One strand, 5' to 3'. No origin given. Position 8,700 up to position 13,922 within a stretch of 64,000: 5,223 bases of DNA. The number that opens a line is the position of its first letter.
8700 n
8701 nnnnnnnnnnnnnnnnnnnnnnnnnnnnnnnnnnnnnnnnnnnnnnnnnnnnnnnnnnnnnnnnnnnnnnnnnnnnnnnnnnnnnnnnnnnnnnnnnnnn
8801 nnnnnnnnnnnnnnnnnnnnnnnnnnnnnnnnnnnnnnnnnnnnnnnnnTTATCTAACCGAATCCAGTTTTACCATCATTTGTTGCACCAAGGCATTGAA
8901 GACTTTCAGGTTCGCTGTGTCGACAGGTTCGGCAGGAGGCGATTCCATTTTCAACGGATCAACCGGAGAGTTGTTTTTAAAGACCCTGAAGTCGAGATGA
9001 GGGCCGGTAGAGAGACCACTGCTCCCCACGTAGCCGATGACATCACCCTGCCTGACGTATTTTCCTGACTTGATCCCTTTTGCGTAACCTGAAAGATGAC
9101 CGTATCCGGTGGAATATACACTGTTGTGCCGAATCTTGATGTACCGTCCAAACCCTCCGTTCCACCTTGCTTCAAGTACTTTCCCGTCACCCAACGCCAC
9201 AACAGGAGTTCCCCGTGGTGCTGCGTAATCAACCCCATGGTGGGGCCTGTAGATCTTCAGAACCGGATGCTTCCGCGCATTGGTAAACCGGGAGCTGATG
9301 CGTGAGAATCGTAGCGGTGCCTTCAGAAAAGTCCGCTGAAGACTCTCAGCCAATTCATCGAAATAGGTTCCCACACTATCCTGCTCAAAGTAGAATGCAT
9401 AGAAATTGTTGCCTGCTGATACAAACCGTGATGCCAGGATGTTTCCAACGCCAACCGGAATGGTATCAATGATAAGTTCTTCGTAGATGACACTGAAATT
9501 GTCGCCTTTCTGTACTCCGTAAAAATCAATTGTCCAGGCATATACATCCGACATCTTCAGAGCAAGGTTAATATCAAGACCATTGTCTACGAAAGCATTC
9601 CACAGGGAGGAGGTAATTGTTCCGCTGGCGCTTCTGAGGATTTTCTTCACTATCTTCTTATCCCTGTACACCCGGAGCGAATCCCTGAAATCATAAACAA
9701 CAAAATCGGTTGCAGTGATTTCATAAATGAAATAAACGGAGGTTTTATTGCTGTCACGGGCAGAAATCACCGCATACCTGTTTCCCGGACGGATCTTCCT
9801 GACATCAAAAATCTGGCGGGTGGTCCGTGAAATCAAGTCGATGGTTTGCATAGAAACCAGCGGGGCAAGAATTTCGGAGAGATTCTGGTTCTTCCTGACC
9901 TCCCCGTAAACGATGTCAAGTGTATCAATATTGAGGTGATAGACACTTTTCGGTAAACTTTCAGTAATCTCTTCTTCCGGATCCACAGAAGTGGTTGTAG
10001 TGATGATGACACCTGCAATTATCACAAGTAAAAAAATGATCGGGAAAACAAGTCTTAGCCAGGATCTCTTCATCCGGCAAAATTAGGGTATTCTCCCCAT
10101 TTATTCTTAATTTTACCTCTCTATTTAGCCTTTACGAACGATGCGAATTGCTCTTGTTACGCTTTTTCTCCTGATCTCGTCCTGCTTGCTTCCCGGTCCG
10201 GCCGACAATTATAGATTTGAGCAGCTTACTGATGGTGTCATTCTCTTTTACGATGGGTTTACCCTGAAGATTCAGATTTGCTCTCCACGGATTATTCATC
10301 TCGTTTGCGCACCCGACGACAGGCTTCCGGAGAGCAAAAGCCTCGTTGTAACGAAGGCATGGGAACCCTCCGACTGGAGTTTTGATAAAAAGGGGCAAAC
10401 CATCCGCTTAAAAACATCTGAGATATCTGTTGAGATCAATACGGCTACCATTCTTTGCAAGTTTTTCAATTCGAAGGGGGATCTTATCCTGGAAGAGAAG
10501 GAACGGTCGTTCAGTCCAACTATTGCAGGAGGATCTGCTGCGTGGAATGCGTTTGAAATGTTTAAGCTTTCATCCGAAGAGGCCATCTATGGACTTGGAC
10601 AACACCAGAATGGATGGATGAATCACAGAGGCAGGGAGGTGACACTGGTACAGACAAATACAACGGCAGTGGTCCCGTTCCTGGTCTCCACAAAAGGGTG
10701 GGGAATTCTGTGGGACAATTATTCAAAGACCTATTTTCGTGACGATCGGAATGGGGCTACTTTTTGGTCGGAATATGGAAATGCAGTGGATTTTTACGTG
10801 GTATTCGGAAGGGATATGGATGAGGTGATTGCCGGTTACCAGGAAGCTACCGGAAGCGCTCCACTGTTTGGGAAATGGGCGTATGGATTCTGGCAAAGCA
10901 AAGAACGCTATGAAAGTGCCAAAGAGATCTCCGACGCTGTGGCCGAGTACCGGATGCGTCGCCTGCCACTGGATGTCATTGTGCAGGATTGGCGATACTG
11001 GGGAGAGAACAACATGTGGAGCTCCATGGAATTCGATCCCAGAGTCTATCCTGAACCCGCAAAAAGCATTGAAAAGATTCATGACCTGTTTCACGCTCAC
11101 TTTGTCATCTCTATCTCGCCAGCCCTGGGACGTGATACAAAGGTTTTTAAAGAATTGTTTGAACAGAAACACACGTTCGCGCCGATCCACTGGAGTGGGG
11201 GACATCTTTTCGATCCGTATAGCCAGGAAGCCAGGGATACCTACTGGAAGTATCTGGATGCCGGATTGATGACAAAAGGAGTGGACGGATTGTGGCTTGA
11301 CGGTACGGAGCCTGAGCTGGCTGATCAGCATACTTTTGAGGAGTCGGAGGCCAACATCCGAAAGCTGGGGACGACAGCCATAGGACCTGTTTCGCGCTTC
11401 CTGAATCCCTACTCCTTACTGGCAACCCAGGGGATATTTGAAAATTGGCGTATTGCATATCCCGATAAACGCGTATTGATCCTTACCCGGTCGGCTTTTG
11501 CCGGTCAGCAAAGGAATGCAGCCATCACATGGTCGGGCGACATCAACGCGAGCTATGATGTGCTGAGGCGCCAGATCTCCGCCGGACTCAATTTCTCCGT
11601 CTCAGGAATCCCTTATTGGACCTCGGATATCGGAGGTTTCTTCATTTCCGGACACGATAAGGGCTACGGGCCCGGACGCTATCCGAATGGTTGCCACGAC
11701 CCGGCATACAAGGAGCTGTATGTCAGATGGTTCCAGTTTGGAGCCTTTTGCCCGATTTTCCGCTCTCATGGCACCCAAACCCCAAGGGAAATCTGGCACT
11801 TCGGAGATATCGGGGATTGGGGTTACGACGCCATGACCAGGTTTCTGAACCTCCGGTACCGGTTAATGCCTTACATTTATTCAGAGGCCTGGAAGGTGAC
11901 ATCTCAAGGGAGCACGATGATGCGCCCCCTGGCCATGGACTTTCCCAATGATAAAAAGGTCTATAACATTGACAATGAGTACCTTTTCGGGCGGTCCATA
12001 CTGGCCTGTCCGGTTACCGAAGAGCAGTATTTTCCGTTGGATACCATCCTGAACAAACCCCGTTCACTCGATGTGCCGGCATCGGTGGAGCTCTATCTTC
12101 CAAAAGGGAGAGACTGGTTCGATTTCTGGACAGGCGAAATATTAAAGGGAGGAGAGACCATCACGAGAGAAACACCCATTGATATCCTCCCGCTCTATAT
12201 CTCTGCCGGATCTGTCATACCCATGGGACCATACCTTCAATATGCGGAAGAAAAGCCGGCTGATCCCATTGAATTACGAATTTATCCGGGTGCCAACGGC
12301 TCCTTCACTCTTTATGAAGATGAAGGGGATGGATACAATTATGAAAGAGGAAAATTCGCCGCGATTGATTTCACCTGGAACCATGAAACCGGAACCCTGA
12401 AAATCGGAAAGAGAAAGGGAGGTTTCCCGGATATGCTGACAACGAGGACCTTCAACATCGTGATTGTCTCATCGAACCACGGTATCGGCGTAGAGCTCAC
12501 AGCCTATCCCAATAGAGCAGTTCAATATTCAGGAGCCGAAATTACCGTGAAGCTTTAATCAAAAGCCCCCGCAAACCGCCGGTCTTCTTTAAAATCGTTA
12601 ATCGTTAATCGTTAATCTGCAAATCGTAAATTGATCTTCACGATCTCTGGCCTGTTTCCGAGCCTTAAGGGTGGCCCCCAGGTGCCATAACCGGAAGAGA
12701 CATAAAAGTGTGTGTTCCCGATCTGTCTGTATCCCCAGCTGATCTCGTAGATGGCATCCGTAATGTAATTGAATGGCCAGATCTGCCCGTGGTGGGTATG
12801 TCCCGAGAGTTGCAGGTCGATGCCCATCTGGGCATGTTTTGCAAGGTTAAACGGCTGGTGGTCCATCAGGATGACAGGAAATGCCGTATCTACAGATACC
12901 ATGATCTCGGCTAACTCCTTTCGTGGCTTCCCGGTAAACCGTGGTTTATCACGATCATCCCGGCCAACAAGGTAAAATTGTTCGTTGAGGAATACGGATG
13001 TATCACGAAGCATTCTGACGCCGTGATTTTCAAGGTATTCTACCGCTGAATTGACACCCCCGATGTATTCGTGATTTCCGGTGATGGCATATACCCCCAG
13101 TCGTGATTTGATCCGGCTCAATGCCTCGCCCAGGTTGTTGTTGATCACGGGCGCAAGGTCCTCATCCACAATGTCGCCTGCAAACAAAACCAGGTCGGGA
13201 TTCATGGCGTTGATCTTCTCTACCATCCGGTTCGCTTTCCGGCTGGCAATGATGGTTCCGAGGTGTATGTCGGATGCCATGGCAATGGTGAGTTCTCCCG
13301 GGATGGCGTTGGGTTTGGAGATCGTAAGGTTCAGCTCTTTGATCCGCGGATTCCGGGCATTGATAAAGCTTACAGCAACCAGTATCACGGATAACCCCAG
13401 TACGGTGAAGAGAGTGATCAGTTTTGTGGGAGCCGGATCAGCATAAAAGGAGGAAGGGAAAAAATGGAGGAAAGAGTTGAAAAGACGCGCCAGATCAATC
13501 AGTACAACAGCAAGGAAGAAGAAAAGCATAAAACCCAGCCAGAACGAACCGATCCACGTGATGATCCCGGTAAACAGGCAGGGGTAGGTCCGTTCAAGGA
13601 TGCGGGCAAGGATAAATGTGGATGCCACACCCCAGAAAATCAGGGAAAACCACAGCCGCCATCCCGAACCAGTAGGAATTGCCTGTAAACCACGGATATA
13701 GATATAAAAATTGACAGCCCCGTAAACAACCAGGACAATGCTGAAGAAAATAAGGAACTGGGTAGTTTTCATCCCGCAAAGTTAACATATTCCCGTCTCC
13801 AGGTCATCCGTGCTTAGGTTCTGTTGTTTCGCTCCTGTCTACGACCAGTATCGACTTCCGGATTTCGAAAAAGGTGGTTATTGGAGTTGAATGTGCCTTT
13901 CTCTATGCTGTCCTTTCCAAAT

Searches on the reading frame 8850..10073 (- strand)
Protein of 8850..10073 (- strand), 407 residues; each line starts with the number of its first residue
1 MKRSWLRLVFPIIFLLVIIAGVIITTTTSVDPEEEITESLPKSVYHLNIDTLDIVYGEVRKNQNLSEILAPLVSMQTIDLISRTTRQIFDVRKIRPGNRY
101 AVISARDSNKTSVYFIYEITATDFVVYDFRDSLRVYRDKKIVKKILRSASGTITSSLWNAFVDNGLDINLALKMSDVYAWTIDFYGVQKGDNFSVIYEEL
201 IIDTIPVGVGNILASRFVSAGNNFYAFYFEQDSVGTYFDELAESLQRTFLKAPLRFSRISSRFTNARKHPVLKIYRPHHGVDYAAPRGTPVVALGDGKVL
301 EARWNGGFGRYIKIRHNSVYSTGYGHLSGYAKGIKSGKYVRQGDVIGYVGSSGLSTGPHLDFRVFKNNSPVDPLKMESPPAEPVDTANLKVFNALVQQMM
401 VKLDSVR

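Call 72: search_protein_families(library=pfam, proteins=[window:8850-10073:-], max_evalue=0.00001)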
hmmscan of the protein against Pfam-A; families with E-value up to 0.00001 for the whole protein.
window:8850-10073:- (407 aa): 2 families
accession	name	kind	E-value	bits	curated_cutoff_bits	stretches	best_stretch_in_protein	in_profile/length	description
PF01551.29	Peptidase_M23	-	3.1e-32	111.1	28.7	1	277-373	2-96/96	Peptidase family M23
PF19425.4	Csd3_N2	-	2.2e-15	57.1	27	1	148-264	8-121/122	Csd3 second domain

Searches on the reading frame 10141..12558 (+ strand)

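Call 72: search_protein_families(library=pfam, proteins=[window:10141-12558:+], max_evalue=0.00001)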
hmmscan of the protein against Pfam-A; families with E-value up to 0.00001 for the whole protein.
window:10141-12558:+ (805 aa): 4 families
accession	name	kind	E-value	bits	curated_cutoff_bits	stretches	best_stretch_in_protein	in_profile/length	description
PF01055.32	Glyco_hydro_31_2nd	-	1.1e-86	291.6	23.5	1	241-581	2-327/328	Glycosyl hydrolases family 31 TIM-barrel domain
PF21365.3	Glyco_hydro_31_3rd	-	8.3e-25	87.5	24.4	1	590-693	1-87/87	Glycosyl hydrolase family 31 C-terminal domain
PF17137.9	DUF5110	-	3.3e-24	85.1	27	1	709-777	1-70/71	Domain of unknown function (DUF5110)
PF13802.12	Gal_mutarotas_2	-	6.7e-18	66.1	27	1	41-199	1-183/184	Glycosyl hydrolase 31 N-terminal galactose mutarotase-like domain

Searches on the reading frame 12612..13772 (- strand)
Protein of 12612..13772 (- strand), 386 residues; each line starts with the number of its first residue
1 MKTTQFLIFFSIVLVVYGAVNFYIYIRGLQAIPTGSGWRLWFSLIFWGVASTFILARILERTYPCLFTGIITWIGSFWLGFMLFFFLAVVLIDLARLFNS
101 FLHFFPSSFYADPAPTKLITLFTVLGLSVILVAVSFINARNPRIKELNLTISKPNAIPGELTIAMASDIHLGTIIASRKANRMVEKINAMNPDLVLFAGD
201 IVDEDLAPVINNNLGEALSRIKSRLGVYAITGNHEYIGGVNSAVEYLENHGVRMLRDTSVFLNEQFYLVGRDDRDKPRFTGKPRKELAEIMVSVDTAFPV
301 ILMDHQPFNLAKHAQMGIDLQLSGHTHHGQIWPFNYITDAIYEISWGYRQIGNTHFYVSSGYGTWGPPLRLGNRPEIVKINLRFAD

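Call 72: search_protein_families(library=pfam, proteins=[window:12612-13772:-], max_evalue=0.00001)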
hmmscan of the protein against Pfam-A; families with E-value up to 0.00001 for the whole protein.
window:12612-13772:- (386 aa): 2 families
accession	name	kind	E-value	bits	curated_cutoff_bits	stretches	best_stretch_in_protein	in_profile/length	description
PF00149.33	Metallophos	-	5.5e-13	50.2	21.5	1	162-328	2-190/191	Calcineurin-like phosphoesterase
PF12850.12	Metallophos_2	-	3.1e-06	27.7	27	0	162-271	2-60/154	Calcineurin-like phosphoesterase superfamily domain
